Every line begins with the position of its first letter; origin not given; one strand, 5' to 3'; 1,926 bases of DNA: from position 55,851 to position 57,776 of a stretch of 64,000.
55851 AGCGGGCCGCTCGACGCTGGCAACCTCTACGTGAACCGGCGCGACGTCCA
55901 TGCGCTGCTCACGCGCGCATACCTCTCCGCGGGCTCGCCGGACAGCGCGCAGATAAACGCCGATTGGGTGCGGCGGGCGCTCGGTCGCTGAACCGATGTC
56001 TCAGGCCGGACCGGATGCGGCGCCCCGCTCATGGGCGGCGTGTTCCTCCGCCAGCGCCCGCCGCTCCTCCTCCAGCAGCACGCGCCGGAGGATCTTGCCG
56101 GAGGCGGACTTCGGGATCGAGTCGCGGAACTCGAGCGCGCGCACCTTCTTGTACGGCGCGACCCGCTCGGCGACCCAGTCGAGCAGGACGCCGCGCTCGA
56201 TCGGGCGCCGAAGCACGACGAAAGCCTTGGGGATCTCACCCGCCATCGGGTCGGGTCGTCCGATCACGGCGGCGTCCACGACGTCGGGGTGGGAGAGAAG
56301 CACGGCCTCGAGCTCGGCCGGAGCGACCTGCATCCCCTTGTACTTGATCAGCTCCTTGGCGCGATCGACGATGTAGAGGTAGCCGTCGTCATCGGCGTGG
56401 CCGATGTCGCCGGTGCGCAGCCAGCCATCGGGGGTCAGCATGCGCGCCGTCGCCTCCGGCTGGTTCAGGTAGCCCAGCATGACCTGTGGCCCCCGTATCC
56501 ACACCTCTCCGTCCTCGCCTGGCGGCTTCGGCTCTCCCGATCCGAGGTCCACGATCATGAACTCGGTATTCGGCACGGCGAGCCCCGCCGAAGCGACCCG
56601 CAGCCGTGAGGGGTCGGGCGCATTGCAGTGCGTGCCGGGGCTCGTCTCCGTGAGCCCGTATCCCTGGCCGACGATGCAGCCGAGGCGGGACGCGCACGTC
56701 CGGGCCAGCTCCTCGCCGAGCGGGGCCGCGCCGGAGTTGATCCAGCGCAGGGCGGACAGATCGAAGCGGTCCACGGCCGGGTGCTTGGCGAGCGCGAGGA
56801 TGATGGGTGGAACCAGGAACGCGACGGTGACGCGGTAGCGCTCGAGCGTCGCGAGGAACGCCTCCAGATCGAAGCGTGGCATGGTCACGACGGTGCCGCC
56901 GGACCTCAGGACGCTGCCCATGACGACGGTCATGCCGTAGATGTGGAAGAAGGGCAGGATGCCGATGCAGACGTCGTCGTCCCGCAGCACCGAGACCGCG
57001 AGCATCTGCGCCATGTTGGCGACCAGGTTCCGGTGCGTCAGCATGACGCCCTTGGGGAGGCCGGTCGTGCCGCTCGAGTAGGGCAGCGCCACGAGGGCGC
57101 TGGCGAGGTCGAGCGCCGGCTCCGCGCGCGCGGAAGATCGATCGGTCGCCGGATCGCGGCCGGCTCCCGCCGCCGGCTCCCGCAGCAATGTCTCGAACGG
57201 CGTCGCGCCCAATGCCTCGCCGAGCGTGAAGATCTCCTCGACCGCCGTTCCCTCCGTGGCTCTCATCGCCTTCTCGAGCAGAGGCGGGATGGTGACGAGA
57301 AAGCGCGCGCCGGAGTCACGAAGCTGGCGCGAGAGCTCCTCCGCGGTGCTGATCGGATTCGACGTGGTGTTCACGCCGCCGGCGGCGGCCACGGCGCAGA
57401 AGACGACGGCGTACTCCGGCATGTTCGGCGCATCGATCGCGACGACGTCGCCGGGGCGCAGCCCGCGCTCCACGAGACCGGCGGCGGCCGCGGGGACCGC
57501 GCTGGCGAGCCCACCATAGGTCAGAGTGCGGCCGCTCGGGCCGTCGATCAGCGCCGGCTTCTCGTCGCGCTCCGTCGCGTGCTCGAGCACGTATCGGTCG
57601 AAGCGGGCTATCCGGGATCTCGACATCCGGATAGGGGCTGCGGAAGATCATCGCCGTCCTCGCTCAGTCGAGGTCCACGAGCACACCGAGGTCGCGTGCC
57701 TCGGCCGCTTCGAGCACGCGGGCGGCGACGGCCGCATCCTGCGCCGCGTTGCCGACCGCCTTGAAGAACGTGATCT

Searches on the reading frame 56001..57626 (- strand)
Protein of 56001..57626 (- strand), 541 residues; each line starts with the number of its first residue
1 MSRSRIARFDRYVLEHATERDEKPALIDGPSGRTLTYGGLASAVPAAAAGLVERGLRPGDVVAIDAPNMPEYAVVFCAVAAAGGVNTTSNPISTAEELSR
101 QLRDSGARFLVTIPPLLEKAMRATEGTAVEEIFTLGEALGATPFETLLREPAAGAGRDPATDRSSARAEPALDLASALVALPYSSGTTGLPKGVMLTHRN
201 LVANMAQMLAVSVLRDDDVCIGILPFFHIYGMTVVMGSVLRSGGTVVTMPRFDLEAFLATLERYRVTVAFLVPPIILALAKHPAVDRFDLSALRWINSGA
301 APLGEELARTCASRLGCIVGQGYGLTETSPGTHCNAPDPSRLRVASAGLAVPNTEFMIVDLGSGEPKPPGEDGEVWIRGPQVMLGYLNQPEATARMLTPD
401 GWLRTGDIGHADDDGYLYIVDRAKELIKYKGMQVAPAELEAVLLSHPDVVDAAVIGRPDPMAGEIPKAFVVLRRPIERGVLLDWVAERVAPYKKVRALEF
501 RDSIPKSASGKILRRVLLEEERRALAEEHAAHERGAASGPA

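Call 80: search_protein_families(library=pfam, proteins=[window:56001-57626:-])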
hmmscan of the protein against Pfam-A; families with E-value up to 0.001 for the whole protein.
window:56001-57626:- (541 aa): 2 families
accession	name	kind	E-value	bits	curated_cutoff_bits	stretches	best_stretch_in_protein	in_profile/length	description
PF00501.34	AMP-binding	-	2.7e-95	319.8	29.9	1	15-387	3-384/384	AMP-binding enzyme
PF13193.12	AMP-binding_C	-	8e-21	75.2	24.5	1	438-511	1-76/76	AMP-binding enzyme C-terminal domain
